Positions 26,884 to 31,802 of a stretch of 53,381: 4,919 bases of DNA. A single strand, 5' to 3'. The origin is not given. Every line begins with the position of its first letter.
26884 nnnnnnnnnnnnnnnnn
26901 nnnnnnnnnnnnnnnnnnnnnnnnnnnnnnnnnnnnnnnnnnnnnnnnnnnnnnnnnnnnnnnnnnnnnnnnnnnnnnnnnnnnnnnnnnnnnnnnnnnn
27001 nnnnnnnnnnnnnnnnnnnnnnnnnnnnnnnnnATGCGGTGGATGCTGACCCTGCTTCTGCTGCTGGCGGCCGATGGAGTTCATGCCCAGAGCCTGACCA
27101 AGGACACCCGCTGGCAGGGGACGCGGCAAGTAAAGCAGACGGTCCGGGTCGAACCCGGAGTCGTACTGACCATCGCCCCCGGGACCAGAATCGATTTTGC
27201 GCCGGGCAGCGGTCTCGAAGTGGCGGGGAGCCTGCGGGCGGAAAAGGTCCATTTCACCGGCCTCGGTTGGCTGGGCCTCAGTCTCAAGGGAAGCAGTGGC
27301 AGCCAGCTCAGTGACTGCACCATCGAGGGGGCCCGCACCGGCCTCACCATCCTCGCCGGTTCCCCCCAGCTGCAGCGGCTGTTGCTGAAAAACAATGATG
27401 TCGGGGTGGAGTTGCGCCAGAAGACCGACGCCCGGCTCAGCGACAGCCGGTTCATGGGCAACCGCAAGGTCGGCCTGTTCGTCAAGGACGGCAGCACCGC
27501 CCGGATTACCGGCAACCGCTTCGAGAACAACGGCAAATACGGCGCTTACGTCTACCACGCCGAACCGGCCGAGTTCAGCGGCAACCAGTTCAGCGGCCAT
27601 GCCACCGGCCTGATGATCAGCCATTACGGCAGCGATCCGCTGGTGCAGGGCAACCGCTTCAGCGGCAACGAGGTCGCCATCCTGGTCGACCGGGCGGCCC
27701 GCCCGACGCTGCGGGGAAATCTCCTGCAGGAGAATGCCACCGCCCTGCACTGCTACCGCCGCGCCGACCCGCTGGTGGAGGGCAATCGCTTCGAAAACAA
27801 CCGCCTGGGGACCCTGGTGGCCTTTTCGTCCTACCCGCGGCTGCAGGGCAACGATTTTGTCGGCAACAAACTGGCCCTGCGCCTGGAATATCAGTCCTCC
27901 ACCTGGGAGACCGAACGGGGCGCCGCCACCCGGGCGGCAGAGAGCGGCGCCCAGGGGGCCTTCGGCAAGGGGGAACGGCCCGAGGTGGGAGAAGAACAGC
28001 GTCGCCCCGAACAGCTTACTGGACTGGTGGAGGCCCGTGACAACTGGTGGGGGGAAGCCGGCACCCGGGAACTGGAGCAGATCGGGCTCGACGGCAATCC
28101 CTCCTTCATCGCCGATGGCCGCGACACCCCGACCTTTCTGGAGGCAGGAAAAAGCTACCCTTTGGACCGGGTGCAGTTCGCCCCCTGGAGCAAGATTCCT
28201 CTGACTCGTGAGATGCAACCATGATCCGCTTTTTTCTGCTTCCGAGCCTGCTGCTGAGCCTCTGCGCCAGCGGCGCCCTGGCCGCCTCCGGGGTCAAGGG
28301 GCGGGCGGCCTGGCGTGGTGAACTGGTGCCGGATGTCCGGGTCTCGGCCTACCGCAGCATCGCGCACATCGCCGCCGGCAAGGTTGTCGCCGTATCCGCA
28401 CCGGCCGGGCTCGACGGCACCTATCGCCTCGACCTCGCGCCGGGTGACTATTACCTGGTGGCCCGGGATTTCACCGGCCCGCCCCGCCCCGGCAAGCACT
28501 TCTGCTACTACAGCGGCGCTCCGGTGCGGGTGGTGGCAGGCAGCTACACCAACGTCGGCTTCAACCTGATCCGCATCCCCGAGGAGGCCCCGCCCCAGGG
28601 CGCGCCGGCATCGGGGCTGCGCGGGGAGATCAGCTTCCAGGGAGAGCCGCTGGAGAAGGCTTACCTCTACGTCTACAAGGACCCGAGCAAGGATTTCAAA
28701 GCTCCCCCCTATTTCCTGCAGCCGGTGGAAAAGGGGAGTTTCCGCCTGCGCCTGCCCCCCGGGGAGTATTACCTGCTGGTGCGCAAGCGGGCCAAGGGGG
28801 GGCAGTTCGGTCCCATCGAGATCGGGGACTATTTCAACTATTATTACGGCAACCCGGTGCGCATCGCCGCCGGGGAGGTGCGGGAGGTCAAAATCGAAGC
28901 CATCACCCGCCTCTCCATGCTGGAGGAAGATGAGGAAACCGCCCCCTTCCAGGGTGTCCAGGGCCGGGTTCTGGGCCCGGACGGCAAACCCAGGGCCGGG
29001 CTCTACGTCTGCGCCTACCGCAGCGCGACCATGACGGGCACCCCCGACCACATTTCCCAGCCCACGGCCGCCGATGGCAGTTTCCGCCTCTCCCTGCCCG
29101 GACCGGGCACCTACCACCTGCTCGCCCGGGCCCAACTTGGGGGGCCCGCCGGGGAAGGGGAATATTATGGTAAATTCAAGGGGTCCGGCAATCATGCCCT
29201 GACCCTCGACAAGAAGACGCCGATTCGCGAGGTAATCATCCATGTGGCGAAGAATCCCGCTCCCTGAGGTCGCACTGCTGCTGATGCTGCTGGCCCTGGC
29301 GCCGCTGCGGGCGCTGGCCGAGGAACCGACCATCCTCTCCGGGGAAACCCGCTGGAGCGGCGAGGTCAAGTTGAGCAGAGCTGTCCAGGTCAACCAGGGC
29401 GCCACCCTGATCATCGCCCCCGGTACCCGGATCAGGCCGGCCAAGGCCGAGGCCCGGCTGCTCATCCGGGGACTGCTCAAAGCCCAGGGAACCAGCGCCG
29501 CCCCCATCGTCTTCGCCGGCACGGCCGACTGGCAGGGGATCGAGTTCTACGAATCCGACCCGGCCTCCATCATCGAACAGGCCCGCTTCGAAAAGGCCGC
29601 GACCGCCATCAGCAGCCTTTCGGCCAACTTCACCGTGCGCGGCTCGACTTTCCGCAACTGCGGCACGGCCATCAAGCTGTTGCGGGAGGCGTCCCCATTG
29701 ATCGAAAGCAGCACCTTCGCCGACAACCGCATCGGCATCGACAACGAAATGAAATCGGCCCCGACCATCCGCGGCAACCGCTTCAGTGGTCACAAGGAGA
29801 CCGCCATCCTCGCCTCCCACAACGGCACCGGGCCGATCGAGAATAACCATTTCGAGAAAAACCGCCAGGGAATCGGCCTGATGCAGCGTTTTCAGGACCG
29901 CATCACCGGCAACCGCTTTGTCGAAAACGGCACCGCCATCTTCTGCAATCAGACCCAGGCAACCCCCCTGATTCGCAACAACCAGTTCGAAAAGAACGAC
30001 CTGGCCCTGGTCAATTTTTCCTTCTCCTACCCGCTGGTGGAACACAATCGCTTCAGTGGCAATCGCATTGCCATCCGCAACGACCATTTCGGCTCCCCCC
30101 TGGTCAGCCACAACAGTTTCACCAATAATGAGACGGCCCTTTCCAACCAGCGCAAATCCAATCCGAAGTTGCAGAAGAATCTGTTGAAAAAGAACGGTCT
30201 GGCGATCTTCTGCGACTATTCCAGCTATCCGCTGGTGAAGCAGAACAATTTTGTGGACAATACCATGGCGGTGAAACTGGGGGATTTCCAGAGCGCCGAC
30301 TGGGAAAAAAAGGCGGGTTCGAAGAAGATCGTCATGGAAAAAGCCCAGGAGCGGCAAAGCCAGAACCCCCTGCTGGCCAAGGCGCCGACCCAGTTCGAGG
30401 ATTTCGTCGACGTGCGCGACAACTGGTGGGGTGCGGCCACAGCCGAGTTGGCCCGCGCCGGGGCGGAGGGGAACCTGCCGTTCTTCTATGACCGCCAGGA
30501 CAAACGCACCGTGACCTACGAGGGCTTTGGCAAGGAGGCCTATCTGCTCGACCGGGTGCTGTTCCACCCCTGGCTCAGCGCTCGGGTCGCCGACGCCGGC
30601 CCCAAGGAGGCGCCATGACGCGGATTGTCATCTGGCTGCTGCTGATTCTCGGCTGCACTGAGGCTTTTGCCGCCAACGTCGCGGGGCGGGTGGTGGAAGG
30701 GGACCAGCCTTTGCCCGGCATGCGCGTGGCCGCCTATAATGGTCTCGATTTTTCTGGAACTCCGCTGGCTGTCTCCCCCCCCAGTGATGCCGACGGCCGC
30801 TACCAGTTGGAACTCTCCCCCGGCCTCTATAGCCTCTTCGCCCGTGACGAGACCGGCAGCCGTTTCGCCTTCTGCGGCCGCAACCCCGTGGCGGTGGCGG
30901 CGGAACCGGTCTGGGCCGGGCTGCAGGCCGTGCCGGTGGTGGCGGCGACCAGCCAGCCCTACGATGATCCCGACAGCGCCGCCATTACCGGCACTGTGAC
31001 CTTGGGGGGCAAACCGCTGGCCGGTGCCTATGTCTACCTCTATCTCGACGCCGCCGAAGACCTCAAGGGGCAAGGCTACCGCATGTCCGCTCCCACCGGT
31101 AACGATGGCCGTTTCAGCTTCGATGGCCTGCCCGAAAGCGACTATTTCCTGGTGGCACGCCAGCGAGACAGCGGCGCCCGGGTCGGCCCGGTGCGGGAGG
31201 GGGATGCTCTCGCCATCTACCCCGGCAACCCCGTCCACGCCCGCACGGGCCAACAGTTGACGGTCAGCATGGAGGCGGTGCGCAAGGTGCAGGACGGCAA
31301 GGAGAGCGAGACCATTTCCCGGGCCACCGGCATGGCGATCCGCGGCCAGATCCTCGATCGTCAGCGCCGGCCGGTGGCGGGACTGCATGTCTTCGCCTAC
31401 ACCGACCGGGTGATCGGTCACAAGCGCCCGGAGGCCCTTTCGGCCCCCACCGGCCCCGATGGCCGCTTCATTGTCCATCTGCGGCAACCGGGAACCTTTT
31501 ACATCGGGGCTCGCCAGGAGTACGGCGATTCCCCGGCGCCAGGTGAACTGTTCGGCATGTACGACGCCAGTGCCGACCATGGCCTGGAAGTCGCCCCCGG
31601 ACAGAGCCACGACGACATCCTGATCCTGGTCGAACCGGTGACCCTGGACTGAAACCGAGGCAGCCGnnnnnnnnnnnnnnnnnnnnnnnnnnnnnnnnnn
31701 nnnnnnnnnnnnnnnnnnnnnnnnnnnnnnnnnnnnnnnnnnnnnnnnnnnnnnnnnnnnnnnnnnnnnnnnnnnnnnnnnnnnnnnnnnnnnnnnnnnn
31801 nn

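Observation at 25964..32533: Tandem triplication of a two-gene cassette (three-module Ig-like protein + beta-helix protein) with a conserved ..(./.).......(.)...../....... loop motif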

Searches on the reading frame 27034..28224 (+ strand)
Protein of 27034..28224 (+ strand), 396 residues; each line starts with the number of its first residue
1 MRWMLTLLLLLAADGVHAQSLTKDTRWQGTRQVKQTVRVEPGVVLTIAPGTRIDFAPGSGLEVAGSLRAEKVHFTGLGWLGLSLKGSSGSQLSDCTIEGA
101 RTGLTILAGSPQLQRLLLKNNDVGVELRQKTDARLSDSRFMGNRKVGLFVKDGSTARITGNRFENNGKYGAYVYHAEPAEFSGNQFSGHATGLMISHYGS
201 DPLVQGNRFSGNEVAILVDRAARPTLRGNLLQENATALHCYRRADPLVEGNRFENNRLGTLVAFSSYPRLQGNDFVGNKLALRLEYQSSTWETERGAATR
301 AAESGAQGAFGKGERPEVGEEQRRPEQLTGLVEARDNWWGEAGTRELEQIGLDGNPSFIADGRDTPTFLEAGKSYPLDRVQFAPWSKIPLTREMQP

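Call 3: search_protein_families(library=pfam, proteins=[window:27034-28224:+], max_evalue=0.01)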
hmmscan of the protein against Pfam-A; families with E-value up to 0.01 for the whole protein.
window:27034-28224:+ (396 aa): 3 families
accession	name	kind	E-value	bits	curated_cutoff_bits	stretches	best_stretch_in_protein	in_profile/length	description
PF13229.12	Beta_helix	-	1.5e-27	96.6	25.9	2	68-209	12-158/158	Right handed beta helix region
PF05048.19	NosD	-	1.6e-25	90.2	23.6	2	81-196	18-134/212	Periplasmic copper-binding protein (NosD)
PF12708.12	Pect-lyase_RHGA_epim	-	0.00025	21.3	27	0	142-216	141-212/213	Rhamnogalacturonase A/epimerase, pectate lyase-like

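Call 4: search_protein_families(library=ncbifam, proteins=[window:27034-28224:+], max_evalue=0.01)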
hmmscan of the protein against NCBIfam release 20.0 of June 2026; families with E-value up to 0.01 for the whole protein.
window:27034-28224:+ (396 aa): 2 families
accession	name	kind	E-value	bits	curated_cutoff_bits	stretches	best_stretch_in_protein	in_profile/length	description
TIGR04247.1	NosD_copper_fam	subfamily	2.2e-18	66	300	2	109-216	180-289/377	nitrous oxide reductase family maturation protein NosD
TIGR03804.1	para_beta_helix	repeat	5.3e-16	58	19.45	1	245-279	9-43/44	parallel beta-helix repeat protein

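Call 68: search_solved_structures(query=window:27034-28224:+, max_evalue=0.01, show_alignments=2)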
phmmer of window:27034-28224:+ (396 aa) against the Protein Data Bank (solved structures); distinct sequences matched with E-value up to 0.01: 1.
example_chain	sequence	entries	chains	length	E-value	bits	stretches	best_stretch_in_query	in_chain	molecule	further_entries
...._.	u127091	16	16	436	0.003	20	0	236-284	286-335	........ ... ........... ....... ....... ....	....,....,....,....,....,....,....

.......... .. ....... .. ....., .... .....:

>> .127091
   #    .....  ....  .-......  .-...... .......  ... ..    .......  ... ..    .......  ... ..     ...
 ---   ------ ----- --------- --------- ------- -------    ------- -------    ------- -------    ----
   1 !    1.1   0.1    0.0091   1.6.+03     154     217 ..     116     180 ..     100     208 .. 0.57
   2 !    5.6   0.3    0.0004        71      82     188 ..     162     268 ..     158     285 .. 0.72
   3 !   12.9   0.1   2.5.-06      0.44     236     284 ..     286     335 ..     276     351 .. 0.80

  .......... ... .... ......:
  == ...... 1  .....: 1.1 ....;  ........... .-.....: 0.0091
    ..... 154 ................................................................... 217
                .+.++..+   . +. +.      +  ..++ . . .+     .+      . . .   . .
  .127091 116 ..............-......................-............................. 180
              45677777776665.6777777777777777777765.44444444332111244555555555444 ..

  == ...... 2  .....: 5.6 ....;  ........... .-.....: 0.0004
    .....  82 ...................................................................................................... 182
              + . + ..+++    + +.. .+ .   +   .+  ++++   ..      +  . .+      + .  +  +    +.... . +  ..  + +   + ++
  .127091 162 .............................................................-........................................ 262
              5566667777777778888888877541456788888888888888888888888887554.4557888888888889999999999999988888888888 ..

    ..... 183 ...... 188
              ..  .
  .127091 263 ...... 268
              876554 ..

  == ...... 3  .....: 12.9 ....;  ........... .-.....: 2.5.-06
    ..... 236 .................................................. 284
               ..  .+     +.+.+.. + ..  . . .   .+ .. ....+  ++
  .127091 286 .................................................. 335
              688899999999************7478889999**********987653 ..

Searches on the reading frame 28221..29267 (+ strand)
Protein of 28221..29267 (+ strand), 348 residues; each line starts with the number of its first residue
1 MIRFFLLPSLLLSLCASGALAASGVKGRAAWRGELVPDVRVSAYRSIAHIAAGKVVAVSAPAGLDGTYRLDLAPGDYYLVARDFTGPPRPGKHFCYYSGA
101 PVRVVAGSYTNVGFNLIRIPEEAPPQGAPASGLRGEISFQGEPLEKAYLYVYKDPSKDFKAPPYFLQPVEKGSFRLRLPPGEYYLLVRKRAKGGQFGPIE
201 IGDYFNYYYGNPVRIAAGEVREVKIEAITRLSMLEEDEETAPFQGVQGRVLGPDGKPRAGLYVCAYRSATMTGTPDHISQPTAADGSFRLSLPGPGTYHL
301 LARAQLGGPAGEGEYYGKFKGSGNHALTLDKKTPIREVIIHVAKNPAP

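Call 3: search_protein_families(library=pfam, proteins=[window:28221-29267:+], max_evalue=0.01)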
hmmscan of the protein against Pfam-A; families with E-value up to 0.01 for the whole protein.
window:28221-29267:+ (348 aa): 2 families
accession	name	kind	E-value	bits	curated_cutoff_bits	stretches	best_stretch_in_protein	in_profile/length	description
PF13620.12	CarboxypepD_reg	-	1.8e-12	47.8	32.3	1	246-305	2-57/82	Carboxypeptidase regulatory-like domain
PF10670.15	DUF4198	-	2.1e-07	31.7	34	1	247-303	150-206/209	Domain of unknown function (DUF4198)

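Call 4: search_protein_families(library=ncbifam, proteins=[window:28221-29267:+], max_evalue=0.01)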
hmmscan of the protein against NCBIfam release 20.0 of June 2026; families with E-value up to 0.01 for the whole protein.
window:28221-29267:+ (348 aa): 0 families

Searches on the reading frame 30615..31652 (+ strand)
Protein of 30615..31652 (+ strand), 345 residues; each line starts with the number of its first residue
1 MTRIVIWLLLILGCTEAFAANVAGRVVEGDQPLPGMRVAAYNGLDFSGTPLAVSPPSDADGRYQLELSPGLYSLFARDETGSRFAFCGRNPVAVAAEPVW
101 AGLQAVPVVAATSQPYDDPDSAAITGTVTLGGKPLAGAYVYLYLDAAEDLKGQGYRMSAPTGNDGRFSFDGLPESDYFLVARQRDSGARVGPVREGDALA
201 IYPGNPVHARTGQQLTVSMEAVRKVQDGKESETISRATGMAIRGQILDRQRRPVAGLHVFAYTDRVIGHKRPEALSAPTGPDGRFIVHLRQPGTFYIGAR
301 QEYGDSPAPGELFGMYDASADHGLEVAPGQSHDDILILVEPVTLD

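Call 3: search_protein_families(library=pfam, proteins=[window:30615-31652:+], max_evalue=0.01)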
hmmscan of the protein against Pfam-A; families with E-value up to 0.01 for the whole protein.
window:30615-31652:+ (345 aa): 7 families
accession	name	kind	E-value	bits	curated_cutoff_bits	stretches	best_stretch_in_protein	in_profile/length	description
PF13620.12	CarboxypepD_reg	-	1.4e-18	67.5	32.3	2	124-184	2-57/82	Carboxypeptidase regulatory-like domain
PF10670.15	DUF4198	-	9e-09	36.2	34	1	112-183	137-207/209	Domain of unknown function (DUF4198)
PF23193.1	NOMO_3rd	-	5.4e-06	26.9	27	0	160-185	63-88/120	NOMO third transthyretin-like domain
PF20598.4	DUF6795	-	0.00022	21.9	27.4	1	124-170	1-44/103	Domain of unknown function (DUF6795)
PF09430.16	EMC7_beta-sandw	-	0.0016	19.1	26.6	0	151-184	15-48/122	ER membrane protein complex subunit 7, beta-sandwich domain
PF07210.18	DUF1416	-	0.0017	18.6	23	0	117-169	15-61/97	Protein of unknown function (DUF1416)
PF13715.12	CarbopepD_reg_2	-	0.0045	17.4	32.2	0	124-181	1-50/88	CarboxypepD_reg-like domain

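Call 4: search_protein_families(library=ncbifam, proteins=[window:30615-31652:+], max_evalue=0.01)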
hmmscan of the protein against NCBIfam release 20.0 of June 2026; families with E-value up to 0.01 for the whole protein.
window:30615-31652:+ (345 aa): 0 families

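Call 8: find_encoding_contigs(protein=window:30615-31652:+, flank=10000, max_places=6)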
Protein window:30615-31652:+ (345 aa): 1 contig read that carries it; 1 place shown.
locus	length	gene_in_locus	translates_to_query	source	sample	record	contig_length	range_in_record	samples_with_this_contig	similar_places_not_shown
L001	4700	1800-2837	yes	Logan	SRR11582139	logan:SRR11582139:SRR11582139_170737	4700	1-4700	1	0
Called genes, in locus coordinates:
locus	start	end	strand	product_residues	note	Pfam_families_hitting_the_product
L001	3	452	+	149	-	?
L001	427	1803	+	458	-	PF12708:Pect-lyase_RHGA_epim (faint), PF05048:NosD, PF13229:Beta_helix, PF05048:NosD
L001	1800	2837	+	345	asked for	PF10670:DUF4198 (faint), PF13620:CarboxypepD_reg (weak), PF23193:NOMO_3rd (faint)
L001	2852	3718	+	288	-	-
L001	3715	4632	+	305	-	PF04015:DUF362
